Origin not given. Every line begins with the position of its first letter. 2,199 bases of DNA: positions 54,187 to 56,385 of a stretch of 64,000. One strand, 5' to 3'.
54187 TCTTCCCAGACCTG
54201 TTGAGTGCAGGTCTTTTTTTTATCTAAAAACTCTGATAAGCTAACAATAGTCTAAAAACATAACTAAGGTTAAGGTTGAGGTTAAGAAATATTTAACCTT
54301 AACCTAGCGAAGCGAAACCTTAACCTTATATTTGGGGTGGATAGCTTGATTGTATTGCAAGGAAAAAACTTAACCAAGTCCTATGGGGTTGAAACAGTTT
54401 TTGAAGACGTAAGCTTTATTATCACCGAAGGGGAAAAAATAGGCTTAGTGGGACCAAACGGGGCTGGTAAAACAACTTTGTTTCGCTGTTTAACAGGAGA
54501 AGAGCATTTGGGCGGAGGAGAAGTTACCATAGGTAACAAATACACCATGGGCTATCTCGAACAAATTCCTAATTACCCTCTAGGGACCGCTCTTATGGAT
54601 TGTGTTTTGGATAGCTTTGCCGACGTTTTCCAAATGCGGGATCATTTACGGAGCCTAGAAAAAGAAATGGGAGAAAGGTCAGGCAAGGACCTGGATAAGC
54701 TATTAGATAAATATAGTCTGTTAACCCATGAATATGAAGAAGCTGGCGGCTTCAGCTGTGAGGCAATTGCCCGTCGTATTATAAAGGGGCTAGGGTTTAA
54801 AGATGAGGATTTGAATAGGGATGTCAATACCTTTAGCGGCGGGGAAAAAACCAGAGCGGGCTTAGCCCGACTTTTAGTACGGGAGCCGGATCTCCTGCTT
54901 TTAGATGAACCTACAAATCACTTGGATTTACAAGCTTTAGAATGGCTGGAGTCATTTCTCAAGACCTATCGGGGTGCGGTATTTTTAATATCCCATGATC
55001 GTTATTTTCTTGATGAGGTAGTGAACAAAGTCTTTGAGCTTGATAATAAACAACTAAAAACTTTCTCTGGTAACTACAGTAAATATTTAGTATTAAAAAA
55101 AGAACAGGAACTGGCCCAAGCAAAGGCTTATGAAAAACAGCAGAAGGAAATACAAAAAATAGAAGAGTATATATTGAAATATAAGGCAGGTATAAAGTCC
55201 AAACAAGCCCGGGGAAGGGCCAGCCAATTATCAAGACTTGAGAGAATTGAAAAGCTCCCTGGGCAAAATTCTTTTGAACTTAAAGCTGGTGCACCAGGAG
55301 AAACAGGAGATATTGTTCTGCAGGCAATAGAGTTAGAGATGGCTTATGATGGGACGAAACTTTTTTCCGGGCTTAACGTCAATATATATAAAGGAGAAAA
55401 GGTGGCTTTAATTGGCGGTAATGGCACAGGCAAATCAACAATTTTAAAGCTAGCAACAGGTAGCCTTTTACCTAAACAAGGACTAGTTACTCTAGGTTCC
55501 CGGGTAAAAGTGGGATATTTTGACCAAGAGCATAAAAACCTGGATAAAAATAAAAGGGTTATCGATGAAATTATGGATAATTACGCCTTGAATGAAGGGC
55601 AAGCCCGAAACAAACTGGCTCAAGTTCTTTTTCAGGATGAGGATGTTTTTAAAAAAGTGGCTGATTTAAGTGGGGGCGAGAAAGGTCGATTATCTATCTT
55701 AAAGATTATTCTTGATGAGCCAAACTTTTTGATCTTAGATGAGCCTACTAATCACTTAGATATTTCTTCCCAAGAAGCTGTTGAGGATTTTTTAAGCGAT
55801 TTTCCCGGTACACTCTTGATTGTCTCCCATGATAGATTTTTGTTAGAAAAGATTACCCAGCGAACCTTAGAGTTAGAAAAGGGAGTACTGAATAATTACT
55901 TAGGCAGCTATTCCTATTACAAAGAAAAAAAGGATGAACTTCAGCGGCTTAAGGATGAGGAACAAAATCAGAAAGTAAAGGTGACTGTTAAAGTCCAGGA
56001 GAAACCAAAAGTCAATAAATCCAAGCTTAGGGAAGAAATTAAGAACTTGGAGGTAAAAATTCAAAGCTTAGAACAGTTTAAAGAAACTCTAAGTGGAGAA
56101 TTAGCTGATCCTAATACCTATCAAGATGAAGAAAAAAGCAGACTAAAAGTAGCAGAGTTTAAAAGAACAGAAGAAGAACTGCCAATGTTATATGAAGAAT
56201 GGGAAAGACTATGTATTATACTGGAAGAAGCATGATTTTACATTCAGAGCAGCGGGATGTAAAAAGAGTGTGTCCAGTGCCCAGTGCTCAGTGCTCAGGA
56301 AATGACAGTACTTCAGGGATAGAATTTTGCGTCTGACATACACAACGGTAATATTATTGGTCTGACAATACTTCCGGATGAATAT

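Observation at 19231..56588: Family of intergenic word-array elements at eight or more loci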

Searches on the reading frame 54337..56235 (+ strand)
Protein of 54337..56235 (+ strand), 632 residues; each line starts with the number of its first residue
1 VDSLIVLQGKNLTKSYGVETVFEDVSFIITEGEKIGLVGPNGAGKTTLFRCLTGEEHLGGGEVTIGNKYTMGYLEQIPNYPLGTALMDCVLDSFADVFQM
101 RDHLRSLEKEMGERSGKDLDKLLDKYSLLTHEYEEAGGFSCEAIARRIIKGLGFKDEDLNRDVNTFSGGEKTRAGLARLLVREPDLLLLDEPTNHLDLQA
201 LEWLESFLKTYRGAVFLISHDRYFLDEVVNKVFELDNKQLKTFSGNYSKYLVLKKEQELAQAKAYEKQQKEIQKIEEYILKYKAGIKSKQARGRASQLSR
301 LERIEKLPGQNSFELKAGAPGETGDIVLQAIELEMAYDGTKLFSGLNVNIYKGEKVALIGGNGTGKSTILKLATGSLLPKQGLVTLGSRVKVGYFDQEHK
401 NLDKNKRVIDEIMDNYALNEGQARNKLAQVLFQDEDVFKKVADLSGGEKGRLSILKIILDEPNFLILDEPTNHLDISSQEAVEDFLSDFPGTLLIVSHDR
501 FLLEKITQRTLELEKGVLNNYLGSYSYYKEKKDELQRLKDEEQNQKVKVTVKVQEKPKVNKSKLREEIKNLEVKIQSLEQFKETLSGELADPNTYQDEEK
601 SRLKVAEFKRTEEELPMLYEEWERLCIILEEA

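Call 16: search_protein_families(library=pfam, proteins=[window:54337-56235:+])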
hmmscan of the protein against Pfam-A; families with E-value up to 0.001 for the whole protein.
window:54337-56235:+ (632 aa): 10 families
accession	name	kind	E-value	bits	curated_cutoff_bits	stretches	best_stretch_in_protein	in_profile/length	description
PF00005.33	ABC_tran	-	1.3e-51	175.2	25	2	23-194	2-137/137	ABC transporter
PF12848.13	ABC_tran_Xtn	-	1.4e-23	83.2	25.9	1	233-307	1-76/85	ABC transporter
PF13304.12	AAA_21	-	4.3e-12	47.1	27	0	36-52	3-19/304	AAA domain, putative AbiEii toxin, Type IV TA system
PF16326.10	ABC_tran_CTD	-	5.7e-09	36.5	32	1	562-625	4-67/69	ABC transporter C-terminal domain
PF02463.25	SMC_N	-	3.4e-08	33.6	40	0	405-506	100-205/220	RecF/RecN/SMC N terminal domain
PF13401.12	AAA_22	-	1.3e-06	29.2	27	0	37-218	10-121/130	AAA domain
PF13555.12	AAA_29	-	3.5e-06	27.1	27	0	343-370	12-39/61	P-loop containing region of AAA domain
PF13191.12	AAA_16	-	0.00034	21.6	32.6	0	37-59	29-51/167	AAA ATPase domain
PF13521.12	AAA_28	-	0.00066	20.4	27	0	355-408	1-49/164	AAA domain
PF00006.31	ATP-synt_ab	-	0.00084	19.5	29.5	0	349-371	10-32/213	ATP synthase alpha/beta family, nucleotide-binding domain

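Call 89: find_homologous_proteins(query=window:54337-56235:+, max_evalue=1e-200)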
Query window:54337-56235:+ (632 aa): 205 proteins with E <= 1e-200 among 8000 candidates; the best 120 are listed.
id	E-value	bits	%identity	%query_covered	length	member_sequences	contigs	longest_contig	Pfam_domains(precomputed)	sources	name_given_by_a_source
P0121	0.0e+0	1380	100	100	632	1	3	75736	PF00005.34,PF13555.13,PF13401.13,PF02463.26,PF13304.13,PF12848.14,PF16326.11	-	-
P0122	0.0e+0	1375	100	100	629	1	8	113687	PF00005.34,PF13555.13,PF13401.13,PF02463.26,PF13304.13,PF12848.14,PF16326.11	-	-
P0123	0.0e+0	1375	100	100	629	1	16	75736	PF00005.34,PF13555.13,PF13401.13,PF02463.26,PF13304.13,PF12848.14,PF16326.11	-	-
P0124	0.0e+0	1373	100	100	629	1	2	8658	PF00005.34,PF13555.13,PF13401.13,PF02463.26,PF13304.13,PF12848.14,PF16326.11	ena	-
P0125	0.0e+0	1238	90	100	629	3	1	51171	PF00005.34,PF08477.20,PF13555.13,PF13401.13,PF02463.26,PF13304.13,PF12848.14,PF16326.11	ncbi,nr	ncbi:MAG: hypothetical protein JM58_09020 [Peptococcaceae bacterium BICA1-8]|nr:MAG: hypothetical pr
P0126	0.0e+0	1221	88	99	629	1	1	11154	PF00005.34,PF13555.13,PF13401.13,PF02463.26,PF13304.13,PF12848.14,PF16326.11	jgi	-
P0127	0.0e+0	1107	78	100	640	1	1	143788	PF01926.30,PF00005.34,PF13555.13,PF13401.13,PF02463.26,PF13304.13,PF12848.14,PF16326.11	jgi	-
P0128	0.0e+0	1044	74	100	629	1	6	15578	PF01926.30,PF00005.34,PF00006.32,PF13555.13,PF02463.26,PF13304.13,PF12848.14,PF16326.11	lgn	-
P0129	0.0e+0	1014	73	99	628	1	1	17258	PF01926.30,PF00005.34,PF13555.13,PF00004.36,PF13401.13,PF03193.23,PF02463.26,PF13304.13,PF12848.14,PF16326.11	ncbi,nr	ncbi:MAG: ABC-F family ATP-binding cassette domain-containing protein [Clostridia bacterium]|nr:ABC-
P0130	4.0e-282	955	69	100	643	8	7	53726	PF00005.34,PF00006.32,PF02463.26,PF13304.13,PF12848.14,PF16326.11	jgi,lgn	jgi:ATP-binding cassette subfamily F protein 3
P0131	1.1e-268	911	65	100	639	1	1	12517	PF00005.34,PF00006.32,PF13555.13,PF13401.13,PF02463.26,PF13304.13,PF12848.14,PF16326.11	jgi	-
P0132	3.3e-265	899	65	100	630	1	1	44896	PF01926.30,PF08477.20,PF00006.32,PF13555.13,PF13401.13,PF03193.23,PF13304.13,PF16326.11,PF24883.3,PF00005.34,PF02463.26,PF12848.14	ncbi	ncbi:MAG: ABC-F family ATP-binding cassette domain-containing protein [Peptococcaceae bacterium]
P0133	1.2e-260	884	65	99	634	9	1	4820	PF01926.30,PF00005.34,PF13476.13,PF13555.13,PF13401.13,PF02463.26,PF13304.13,PF12848.14,PF16326.11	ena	-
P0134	1.1e-258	878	65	100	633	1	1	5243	PF01926.30,PF00005.34,PF00006.32,PF13555.13,PF02463.26,PF13304.13,PF12848.14,PF16326.11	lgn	-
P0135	8.7e-257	871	63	100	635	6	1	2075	PF00005.34,PF00006.32,PF02463.26,PF13304.13,PF12848.14,PF16326.11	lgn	-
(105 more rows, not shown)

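Call 90: find_encoding_contigs(protein=P0125, flank=6000, max_places=2)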
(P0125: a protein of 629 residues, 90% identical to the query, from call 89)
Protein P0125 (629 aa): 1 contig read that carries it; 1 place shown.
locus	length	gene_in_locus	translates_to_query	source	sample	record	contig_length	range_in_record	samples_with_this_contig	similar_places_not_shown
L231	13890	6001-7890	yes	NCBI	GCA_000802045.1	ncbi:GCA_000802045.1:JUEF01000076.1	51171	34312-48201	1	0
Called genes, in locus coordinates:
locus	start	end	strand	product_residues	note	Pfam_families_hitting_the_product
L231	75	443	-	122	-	PF04970:LRAT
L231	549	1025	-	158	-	PF00080:Sod_Cu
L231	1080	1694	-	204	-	PF02659:Mntp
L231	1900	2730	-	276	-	PF02645:DegV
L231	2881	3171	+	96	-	PF28096:CC_Se_fam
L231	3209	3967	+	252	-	PF03328:HpcH_HpaI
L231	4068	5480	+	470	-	PF00015:MCPsignal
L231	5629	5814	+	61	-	PF13237:Fer4_10 (faint), PF14697:Fer4_21 (weak), PF25160:LdpA_Fe-S-bd (weak), PF12837:Fer4_6, PF00037:Fer4, PF12797:Fer4_2 (weak)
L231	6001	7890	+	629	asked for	PF00005:ABC_tran, PF02463:SMC_N (faint), PF13555:AAA_29 (faint), PF08477:Roc (faint), PF13304:AAA_21 (faint), PF12848:ABC_tran_Xtn, PF00005:ABC_tran, PF16326:ABC_tran_CTD, +1 more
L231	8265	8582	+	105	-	PF00085:Thioredoxin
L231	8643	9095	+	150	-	-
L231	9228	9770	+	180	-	PF04542:Sigma70_r2, PF08281:Sigma70_r4_2, PF04545:Sigma70_r4 (weak)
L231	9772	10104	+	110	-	-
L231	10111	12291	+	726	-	PF13424:TPR_12 (faint), PF07719:TPR_2 (faint), PF12895:ANAPC3 (faint), PF13174:TPR_6 (faint), PF13181:TPR_8 (faint), PF13428:TPR_14 (faint), PF13432:TPR_16 (faint), PF09976:TPR_21, +4 more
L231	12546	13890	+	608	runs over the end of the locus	PF00989:PAS (faint), PF08448:PAS_4 (faint), PF13188:PAS_8 (faint), PF13426:PAS_9 (weak), PF00512:HisKA, PF02518:HATPase_c, PF14501:HATPase_c_5 (weak), PF00072:Response_reg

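Call 91: find_encoding_contigs(protein=P0124, flank=6000, max_places=3)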
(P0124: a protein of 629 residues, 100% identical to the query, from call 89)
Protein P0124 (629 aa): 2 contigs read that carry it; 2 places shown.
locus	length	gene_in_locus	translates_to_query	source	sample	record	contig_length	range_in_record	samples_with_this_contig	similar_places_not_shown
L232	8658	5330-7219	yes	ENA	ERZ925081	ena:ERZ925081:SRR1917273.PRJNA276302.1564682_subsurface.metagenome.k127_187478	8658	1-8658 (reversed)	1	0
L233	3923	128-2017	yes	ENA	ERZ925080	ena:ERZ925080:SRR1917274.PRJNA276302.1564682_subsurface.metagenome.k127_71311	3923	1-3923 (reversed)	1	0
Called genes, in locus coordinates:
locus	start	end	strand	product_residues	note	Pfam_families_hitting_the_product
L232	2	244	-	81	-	?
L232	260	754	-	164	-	PF00080:Sod_Cu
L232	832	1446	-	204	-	PF02659:Mntp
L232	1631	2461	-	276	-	PF02645:DegV, PF13684:FakA-like_C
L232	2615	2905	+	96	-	PF28096:CC_Se_fam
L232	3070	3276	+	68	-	-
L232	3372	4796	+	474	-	PF00015:MCPsignal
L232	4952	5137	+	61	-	PF13237:Fer4_10 (faint), PF14697:Fer4_21 (weak), PF25160:LdpA_Fe-S-bd (weak), PF12837:Fer4_6 (weak), PF00037:Fer4 (weak), PF12797:Fer4_2 (weak)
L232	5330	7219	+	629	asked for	PF00005:ABC_tran, PF02463:SMC_N (faint), PF13555:AAA_29 (faint), PF13304:AAA_21 (faint), PF13401:AAA_22 (faint), PF12848:ABC_tran_Xtn, PF00005:ABC_tran, PF16326:ABC_tran_CTD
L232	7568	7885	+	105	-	PF00085:Thioredoxin, PF13098:Thioredoxin_2 (faint)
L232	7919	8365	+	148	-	-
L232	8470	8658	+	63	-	?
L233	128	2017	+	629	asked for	PF00005:ABC_tran, PF02463:SMC_N (faint), PF13555:AAA_29 (faint), PF13304:AAA_21 (faint), PF13401:AAA_22 (faint), PF12848:ABC_tran_Xtn, PF00005:ABC_tran, PF16326:ABC_tran_CTD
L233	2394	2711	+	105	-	PF00085:Thioredoxin, PF13098:Thioredoxin_2 (faint)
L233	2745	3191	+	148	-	-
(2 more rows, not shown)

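Call 92: find_encoding_contigs(protein=P0126, flank=6000, max_places=2)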
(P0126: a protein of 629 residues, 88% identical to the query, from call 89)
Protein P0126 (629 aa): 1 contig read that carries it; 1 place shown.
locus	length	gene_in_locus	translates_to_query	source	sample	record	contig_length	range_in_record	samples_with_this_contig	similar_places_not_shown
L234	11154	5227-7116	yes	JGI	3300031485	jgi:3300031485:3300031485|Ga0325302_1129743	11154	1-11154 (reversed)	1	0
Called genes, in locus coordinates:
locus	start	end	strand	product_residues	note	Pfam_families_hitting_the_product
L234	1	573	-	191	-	?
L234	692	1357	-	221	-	PF19640:DUF6143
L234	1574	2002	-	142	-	PF04970:LRAT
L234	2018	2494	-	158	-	PF00080:Sod_Cu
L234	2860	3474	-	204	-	PF02659:Mntp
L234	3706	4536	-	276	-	PF02645:DegV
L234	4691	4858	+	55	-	-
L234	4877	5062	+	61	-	PF12838:Fer4_7 (faint), PF13237:Fer4_10 (faint), PF25160:LdpA_Fe-S-bd (weak), PF12837:Fer4_6, PF00037:Fer4, PF12797:Fer4_2 (weak)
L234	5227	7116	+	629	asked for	PF00005:ABC_tran, PF02463:SMC_N (faint), PF13555:AAA_29 (faint), PF13304:AAA_21 (faint), PF13401:AAA_22 (faint), PF12848:ABC_tran_Xtn, PF00005:ABC_tran, PF16326:ABC_tran_CTD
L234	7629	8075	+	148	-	-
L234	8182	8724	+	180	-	PF04542:Sigma70_r2, PF08281:Sigma70_r4_2, PF04545:Sigma70_r4 (weak)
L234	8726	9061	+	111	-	-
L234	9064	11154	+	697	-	?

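Call 101: find_encoding_contigs(protein=P0122, flank=10000, max_places=6)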
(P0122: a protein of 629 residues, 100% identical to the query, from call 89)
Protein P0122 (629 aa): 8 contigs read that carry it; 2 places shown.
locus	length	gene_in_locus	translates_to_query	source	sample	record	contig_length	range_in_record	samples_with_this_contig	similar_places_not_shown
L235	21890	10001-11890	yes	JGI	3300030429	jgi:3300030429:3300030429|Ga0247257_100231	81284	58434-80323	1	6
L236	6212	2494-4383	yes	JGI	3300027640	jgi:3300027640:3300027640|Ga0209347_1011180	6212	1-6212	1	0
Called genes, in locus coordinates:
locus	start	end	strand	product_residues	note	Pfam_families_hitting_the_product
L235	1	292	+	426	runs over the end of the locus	PF00070:Pyr_redox (faint), PF01134:GIDA, PF01266:DAO (faint), PF01494:FAD_binding_3 (faint), PF03486:HI0933_like (faint), PF12831:FAD_oxidored, PF07992:Pyr_redox_2 (weak), PF01134:GIDA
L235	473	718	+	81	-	-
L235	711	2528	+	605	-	PF02310:B12-binding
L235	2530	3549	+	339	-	-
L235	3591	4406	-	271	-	-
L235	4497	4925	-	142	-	PF04970:LRAT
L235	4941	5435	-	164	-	PF00080:Sod_Cu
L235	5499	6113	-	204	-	PF02659:Mntp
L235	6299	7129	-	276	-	PF02645:DegV, PF13684:FakA-like_C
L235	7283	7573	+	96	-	PF28096:CC_Se_fam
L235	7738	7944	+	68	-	-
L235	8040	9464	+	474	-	PF00015:MCPsignal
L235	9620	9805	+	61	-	PF13237:Fer4_10 (faint), PF14697:Fer4_21 (weak), PF25160:LdpA_Fe-S-bd (weak), PF12837:Fer4_6 (weak), PF00037:Fer4 (weak), PF12797:Fer4_2 (weak)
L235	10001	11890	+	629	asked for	PF00005:ABC_tran, PF02463:SMC_N (faint), PF13555:AAA_29 (faint), PF13304:AAA_21 (faint), PF13401:AAA_22 (faint), PF12848:ABC_tran_Xtn, PF00005:ABC_tran, PF16326:ABC_tran_CTD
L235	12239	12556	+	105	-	PF00085:Thioredoxin, PF13098:Thioredoxin_2 (faint)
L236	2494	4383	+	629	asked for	PF00005:ABC_tran, PF02463:SMC_N (faint), PF13555:AAA_29 (faint), PF13304:AAA_21 (faint), PF13401:AAA_22 (faint), PF12848:ABC_tran_Xtn, PF00005:ABC_tran, PF16326:ABC_tran_CTD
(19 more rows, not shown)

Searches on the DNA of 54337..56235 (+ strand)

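Call 96: search_rna_families(sources=[L231, L234, L125, L127, L128], threshold=gathering)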
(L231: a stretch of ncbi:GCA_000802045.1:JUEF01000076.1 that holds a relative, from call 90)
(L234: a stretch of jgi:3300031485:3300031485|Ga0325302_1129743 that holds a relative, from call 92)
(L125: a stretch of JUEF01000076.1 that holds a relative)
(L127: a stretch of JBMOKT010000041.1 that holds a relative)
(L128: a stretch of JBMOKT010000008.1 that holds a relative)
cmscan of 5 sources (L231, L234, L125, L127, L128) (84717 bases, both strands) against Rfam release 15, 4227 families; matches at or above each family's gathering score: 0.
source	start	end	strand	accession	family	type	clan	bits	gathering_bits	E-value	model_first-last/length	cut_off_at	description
